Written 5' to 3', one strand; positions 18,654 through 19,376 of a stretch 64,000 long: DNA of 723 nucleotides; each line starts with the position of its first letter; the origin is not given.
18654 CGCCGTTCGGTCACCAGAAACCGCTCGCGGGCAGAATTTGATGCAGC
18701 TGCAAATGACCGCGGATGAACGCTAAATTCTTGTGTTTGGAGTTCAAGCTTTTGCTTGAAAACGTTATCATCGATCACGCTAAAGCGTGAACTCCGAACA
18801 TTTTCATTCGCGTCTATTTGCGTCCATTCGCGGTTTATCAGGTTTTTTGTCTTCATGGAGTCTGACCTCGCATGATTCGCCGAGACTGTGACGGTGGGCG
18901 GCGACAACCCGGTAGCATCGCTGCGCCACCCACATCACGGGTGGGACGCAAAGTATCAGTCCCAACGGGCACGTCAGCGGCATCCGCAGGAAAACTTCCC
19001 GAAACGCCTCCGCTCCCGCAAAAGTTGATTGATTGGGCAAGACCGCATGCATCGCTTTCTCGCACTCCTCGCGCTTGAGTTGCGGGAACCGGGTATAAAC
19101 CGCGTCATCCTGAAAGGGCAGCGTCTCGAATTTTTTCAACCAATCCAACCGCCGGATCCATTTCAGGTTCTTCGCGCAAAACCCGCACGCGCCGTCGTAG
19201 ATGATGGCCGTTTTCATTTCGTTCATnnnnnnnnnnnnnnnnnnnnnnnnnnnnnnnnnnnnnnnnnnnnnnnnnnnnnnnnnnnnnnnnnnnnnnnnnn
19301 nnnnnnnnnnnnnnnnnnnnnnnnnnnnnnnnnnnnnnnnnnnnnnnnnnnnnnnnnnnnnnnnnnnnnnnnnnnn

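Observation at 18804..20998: Operon of three tandem DCC-family (DUF393) thiol-disulfide oxidoreductase paralogs led by a membrane protein and a His-rich mini-ORF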

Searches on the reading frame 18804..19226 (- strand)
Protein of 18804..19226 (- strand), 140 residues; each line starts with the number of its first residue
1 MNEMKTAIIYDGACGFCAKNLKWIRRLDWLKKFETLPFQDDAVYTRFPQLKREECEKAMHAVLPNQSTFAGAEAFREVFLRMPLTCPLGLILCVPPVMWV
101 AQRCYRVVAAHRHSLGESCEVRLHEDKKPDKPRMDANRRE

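Call 3: search_protein_families(library=pfam, proteins=[window:18804-19226:-], max_evalue=0.01)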
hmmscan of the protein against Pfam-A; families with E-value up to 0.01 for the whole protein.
window:18804-19226:- (140 aa): 1 family
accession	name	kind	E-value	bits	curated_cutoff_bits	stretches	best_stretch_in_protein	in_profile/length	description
PF04134.17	DCC1-like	-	2.3e-21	77.5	27.8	1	8-115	1-110/113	DCC1-like thiol-disulfide oxidoreductase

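Call 6: search_protein_families(library=ncbifam, proteins=[window:18804-19226:-], max_evalue=0.01)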
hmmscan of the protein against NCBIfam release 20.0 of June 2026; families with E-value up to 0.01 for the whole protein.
window:18804-19226:- (140 aa): 0 families

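Call 24: search_solved_structures(query=window:18804-19226:-, max_evalue=1)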
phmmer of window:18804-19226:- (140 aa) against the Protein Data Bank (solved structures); distinct sequences matched with E-value up to 1: 2.
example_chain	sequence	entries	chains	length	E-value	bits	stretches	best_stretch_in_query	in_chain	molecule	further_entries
7miz_0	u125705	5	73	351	0.2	15.1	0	52-107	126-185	Microtubule associated protein SPM1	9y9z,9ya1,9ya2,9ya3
7tnq_0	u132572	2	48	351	0.32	14.4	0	52-107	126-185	Microtubule associated protein SPM1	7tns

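Call 40: find_encoding_contigs(protein=window:18804-19226:-, flank=3000, max_places=6)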
Protein window:18804-19226:- (140 aa): 4 contigs read that carry it; 2 places shown.
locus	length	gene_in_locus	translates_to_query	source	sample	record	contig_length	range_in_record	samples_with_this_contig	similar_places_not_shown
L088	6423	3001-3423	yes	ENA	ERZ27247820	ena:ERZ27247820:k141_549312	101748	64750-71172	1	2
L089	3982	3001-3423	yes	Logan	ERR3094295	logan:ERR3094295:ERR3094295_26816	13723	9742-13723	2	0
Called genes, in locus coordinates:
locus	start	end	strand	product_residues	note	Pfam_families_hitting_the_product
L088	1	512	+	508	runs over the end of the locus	PF06074:Portal_Mu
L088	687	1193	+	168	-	PF12802:MarR_2 (weak)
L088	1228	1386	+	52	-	-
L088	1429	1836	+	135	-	-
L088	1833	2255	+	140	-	PF04134:DCC1-like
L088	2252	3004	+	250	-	PF04134:DCC1-like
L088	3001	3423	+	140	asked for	PF04134:DCC1-like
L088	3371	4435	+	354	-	PF06314:ADC (weak), PF09844:DUF2071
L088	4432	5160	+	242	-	PF09844:DUF2071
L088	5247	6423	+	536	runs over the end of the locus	PF00171:Aldedh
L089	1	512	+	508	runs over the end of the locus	PF06074:Portal_Mu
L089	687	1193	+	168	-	PF12802:MarR_2 (weak)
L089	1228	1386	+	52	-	-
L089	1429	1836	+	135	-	-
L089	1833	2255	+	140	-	PF04134:DCC1-like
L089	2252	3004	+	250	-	PF04134:DCC1-like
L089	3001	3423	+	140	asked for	PF04134:DCC1-like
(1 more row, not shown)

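Call 79: find_homologous_proteins(query=window:18804-19226:-, max_evalue=0.001)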
Query window:18804-19226:- (140 aa): 13 proteins with E <= 0.001 among 17 candidates.
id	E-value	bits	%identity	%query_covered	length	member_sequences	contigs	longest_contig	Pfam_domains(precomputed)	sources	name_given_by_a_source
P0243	3.8e-93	327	100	100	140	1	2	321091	PF04134.18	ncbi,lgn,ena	-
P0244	3.2e-60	220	69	98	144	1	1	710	PF04134.18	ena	-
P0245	1.6e-50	189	65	89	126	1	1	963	PF04134.18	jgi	jgi:predicted DCC family thiol-disulfide oxidoreductase YuxK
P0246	1.9e-39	153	52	88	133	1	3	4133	PF04134.18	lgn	-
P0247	3.2e-37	146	51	85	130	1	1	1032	PF04134.18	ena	-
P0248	8.1e-37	145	50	84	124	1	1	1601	PF04134.18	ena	-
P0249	9.1e-37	144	51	84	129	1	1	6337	PF04134.18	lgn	-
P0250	1.2e-36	144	53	89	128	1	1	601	PF04134.18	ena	-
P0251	2.1e-36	143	49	84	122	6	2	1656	PF04134.18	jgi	jgi:predicted DCC family thiol-disulfide oxidoreductase YuxK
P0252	7.8e-35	138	53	84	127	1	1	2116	PF04134.18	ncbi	-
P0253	3.6e-33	133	50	80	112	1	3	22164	PF04134.18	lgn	-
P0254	8.4e-29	119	52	71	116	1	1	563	PF04134.18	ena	-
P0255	5.2e-18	84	38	86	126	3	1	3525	PF04134.18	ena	-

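Call 80: find_encoding_contigs(protein=P0253, flank=5000, max_places=2)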
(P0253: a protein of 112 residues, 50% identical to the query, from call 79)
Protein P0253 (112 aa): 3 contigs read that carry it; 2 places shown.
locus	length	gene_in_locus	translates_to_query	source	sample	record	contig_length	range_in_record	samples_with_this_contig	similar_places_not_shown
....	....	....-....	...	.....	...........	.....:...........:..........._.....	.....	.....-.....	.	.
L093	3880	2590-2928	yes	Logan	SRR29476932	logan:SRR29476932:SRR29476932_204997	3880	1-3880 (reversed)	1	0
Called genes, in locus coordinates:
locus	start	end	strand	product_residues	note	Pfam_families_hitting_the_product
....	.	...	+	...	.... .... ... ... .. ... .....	-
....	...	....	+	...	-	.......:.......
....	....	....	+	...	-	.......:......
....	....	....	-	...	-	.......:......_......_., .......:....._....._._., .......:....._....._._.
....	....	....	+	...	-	-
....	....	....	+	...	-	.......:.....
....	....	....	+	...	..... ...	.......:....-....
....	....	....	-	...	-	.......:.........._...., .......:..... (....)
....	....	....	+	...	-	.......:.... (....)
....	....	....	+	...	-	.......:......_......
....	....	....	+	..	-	-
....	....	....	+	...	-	-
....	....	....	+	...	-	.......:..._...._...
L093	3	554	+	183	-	?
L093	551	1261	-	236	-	PF00535:Glycos_transf_2, PF10111:Glyco_tranf_2_2, PF13641:Glyco_tranf_2_3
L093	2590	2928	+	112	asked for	PF04134:DCC1-like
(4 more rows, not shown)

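Call 81: find_encoding_contigs(protein=P0249, flank=5000, max_places=2)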
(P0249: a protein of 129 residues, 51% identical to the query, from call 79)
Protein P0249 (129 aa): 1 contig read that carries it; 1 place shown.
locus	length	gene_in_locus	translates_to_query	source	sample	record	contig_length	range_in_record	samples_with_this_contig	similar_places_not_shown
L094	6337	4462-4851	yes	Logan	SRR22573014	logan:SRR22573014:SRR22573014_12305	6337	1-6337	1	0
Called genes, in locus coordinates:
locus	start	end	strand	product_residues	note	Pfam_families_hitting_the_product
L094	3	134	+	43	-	?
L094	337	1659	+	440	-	PF14321:DUF4382 (faint), PF18914:DUF5666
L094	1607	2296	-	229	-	PF13761:DUF4166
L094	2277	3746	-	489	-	PF01370:Epimerase, PF16363:GDP_Man_Dehyd (faint), PF08338:DUF1731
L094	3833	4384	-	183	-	PF12802:MarR_2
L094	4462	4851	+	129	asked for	PF04134:DCC1-like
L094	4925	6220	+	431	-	PF00890:FAD_binding_2 (weak), PF01262:AlaDh_PNT_C (faint), PF01266:DAO, PF01593:Amino_oxidase, PF01946:Thi4 (weak), PF07992:Pyr_redox_2 (weak), PF12831:FAD_oxidored, PF13450:NAD_binding_8, +1 more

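Call 82: find_encoding_contigs(protein=P0244, flank=1000, max_places=2)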
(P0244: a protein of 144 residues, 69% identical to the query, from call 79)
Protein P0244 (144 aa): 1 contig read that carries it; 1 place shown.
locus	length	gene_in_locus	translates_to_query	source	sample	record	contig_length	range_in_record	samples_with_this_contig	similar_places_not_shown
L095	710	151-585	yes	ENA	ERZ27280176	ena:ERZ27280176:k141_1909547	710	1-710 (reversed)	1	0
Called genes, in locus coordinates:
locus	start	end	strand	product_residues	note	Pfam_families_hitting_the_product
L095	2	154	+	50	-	?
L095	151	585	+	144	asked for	PF04134:DCC1-like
